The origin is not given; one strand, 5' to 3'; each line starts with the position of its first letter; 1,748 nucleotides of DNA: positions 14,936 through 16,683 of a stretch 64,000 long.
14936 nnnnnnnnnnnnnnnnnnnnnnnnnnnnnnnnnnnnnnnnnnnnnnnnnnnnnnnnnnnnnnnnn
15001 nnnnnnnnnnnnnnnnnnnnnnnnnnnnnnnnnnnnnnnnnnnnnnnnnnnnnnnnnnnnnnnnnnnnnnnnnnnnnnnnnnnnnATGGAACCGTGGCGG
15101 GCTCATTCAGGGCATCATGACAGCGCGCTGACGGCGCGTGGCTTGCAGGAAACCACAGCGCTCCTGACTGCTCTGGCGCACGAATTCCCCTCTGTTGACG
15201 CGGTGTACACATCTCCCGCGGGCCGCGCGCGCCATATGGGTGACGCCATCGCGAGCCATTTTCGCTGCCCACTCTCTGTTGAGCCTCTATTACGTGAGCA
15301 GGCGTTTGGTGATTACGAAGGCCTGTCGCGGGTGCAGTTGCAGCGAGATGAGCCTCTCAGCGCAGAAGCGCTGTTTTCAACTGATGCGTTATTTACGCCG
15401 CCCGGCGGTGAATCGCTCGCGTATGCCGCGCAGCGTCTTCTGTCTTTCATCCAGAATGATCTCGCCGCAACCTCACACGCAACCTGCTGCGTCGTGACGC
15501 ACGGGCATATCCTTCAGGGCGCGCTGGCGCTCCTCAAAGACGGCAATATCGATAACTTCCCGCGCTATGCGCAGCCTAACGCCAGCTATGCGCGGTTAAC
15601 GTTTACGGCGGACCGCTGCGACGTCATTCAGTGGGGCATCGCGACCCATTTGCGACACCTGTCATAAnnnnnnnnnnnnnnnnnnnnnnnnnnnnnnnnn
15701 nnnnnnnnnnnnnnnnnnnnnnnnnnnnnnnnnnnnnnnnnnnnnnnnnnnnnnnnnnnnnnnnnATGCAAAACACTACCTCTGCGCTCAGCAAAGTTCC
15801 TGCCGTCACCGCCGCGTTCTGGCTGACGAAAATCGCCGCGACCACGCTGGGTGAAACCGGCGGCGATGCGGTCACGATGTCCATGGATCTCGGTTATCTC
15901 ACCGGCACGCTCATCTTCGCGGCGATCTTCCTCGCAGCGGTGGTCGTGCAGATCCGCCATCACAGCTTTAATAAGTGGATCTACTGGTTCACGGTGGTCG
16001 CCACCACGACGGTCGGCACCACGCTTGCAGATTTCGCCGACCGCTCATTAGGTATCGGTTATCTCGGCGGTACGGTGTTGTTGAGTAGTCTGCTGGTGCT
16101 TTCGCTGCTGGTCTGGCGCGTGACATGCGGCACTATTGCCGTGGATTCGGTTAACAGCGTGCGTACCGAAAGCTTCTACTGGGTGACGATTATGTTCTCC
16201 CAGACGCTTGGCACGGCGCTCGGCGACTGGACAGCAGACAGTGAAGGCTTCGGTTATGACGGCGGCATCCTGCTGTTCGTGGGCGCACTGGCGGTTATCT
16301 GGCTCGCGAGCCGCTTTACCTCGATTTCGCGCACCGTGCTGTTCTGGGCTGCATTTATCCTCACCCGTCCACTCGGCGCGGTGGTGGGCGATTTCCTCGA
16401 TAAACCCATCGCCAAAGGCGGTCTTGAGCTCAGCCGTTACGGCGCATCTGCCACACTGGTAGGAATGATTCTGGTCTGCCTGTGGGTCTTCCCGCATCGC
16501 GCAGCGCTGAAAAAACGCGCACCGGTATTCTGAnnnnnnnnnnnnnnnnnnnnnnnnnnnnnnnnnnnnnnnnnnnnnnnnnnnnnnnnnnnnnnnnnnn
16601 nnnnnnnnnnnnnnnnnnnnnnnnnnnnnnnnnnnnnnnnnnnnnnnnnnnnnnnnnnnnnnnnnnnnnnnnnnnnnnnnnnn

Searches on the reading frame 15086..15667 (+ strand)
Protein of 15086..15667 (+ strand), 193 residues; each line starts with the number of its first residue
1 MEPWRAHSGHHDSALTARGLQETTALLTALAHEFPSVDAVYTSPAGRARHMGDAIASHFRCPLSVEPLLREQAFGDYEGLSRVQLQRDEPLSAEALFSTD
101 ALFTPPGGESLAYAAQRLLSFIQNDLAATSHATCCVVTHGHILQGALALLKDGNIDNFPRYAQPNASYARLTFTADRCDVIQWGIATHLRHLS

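Call 79: search_protein_families(library=pfam, proteins=[window:15086-15667:+])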
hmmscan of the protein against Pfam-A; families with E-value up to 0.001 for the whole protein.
window:15086-15667:+ (193 aa): 1 family
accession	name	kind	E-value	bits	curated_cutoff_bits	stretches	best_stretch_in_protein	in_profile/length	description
PF00300.27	His_Phos_1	-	3.4e-34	118.7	21.7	1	7-184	17-192/194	Histidine phosphatase superfamily (branch 1)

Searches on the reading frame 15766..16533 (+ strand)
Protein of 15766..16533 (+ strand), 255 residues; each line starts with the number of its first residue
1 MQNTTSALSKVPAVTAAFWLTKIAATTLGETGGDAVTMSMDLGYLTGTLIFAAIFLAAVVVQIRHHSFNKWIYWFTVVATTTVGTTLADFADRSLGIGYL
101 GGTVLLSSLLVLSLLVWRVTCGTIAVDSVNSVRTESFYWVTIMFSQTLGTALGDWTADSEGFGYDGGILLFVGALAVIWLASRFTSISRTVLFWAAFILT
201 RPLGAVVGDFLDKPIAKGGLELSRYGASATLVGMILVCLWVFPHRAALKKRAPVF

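Call 79: search_protein_families(library=pfam, proteins=[window:15766-16533:+])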
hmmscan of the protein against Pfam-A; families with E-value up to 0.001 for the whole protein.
window:15766-16533:+ (255 aa): 1 family
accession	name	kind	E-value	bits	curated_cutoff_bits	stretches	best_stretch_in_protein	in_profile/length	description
PF03988.17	DUF347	-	8.5e-56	186.4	28.2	4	17-64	1-48/52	Repeat of Unknown Function (DUF347)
